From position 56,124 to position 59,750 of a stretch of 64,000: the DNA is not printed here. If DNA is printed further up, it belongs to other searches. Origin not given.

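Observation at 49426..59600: DUF499 ATPase, DUF1156 Zn-ribbon methyltransferase and PLD-SNF2 helicase cluster with two small accessory genes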

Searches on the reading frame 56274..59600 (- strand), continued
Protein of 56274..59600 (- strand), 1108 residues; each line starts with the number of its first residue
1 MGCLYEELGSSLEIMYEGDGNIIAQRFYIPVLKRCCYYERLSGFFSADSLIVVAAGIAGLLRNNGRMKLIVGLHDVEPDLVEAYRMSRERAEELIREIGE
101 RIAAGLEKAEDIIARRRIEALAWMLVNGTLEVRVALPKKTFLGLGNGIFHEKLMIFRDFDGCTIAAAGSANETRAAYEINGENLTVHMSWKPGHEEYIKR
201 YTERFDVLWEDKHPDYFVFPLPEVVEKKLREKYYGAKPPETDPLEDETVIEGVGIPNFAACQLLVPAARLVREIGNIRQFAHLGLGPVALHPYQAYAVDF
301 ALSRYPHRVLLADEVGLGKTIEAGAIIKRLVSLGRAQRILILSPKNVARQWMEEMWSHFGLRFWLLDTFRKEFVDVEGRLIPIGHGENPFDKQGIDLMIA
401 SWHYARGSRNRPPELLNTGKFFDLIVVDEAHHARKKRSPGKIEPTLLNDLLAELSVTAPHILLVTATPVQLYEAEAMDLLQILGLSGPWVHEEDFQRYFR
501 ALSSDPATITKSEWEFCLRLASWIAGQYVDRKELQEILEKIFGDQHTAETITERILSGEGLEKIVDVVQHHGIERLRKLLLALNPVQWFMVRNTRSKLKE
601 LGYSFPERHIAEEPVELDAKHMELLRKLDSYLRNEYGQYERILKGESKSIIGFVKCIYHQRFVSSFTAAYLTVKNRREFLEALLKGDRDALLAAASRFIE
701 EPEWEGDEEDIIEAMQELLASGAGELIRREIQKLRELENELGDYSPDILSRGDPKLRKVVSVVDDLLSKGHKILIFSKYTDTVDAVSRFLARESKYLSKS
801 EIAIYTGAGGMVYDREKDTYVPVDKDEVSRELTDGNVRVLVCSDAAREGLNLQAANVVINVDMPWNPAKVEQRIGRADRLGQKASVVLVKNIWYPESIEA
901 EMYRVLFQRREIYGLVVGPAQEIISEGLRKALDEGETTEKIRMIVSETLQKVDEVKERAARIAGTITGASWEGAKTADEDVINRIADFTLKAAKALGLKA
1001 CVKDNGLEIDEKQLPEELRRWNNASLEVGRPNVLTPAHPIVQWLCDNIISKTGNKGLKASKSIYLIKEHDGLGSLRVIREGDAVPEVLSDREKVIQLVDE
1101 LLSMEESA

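Call 94: get_annotated_region(hit=H30, flank=8000)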
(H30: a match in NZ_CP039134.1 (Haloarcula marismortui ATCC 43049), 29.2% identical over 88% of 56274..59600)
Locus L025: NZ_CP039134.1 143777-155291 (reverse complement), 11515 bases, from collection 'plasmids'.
description: Haloarcula marismortui ATCC 43049 plasmid pHMA155, complete sequence
organism: Haloarcula marismortui ATCC 43049 (NCBI taxid 272569)
taxonomy: Archaea; Euryarchaeota; Halobacteria; Halobacteriales; Haloarculaceae; Haloarcula; Haloarcula marismortui; Haloarcula marismortui ATCC 43049
host: -; source: Cell culture; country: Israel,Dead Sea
typing (MOB-suite, as given by PLSDB): non-mobilizable
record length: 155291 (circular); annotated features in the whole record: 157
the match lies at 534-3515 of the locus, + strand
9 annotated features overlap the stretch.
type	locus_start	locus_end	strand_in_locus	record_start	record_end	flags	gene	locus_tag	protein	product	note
CDS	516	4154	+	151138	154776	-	-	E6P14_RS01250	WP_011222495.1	helicase-related protein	-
CDS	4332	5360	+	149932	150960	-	-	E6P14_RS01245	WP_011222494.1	Cdc6/Cdc18 family protein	-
CDS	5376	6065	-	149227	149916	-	-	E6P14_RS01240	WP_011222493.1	SOS response-associated peptidase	GO:0018142 - obsolete protein-DNA covalent cross-linking [Evidence IEA]; GO:0009432 - SOS response [Evidence IEA]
CDS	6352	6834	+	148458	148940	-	-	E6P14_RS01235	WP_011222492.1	hypothetical protein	-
CDS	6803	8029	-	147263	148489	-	-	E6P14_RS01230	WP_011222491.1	hypothetical protein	-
CDS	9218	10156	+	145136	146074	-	-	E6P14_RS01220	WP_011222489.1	hypothetical protein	-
CDS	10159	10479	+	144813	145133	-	-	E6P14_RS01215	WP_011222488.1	hypothetical protein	-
CDS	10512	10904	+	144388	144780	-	-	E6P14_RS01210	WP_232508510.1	hypothetical protein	-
CDS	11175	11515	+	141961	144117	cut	-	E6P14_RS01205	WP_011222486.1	type B DNA-directed DNA polymerase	-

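Call 100: search_solved_structures(query=window:56274-59600:-, max_evalue=0.00001)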
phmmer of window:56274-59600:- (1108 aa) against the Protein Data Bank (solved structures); distinct sequences matched with E-value up to 0.00001: 78 (the best 60 are shown).
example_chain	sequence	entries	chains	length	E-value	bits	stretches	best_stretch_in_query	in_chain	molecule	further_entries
8so8_A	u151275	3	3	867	1.2e-33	119.4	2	289-483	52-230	RNA polymerase-associated protein RapA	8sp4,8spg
6bog_A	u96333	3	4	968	1.6e-33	119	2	289-483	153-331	RNA polymerase-associated protein RapA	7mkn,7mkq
7m8e_F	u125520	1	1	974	1.6e-33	118.9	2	289-483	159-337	RNA polymerase-associated protein RapA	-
4s20_K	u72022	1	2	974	2.2e-33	118.5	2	289-474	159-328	RNA polymerase-associated protein RapA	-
8t0l_F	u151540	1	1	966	1.3e-32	115.9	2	289-482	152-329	RNA polymerase-associated protein RapA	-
1z63_A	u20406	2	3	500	2.7e-12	48.7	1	752-930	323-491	Helicase of the snf2/rad54 family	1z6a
6iro_L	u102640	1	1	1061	2e-11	45.8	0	290-504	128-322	ISWI chromatin-remodeling complex ATPase ISW1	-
6jyl_K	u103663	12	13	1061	2e-11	45.8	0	290-504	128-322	ISWI chromatin-remodeling complex ATPase ISW1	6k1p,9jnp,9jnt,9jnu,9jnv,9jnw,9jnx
7x3t_V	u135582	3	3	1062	2e-11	45.8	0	290-504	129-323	ISWI chromatin-remodeling complex ATPase ISW1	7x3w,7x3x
9lj2_K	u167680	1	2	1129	2.4e-11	45.5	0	290-504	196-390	ISWI chromatin-remodeling complex ATPase ISW1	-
7epu_B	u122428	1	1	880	4.5e-11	44.6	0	749-917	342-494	Chromodomain-helicase-DNA-binding protein 1-like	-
7otq_K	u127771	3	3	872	4.7e-11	44.6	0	749-917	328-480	Chromodomain-helicase-DNA-binding protein 1-like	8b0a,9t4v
7enn_K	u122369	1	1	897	4.9e-11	44.5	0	749-917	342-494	Chromodomain-helicase-DNA-binding protein 1-like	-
6hts_G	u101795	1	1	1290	5.5e-10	41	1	762-959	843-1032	Chromatin-remodeling ATPase INO80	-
7zi4_G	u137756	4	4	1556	8.4e-10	40.4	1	762-959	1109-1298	Chromatin-remodeling ATPase INO80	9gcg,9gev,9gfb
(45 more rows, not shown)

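Call 101: search_protein_families(library=pfam, proteins=[L016:5436-5918:+], max_evalue=0.1)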
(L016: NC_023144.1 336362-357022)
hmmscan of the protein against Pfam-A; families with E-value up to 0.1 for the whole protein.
L016:5436-5918:+ (160 aa): 1 family
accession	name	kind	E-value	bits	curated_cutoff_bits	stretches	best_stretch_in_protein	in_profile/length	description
PF24728.1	DUF7680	-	5e-28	98.5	24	1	51-157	34-141/141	Domain of unknown function (DUF7680)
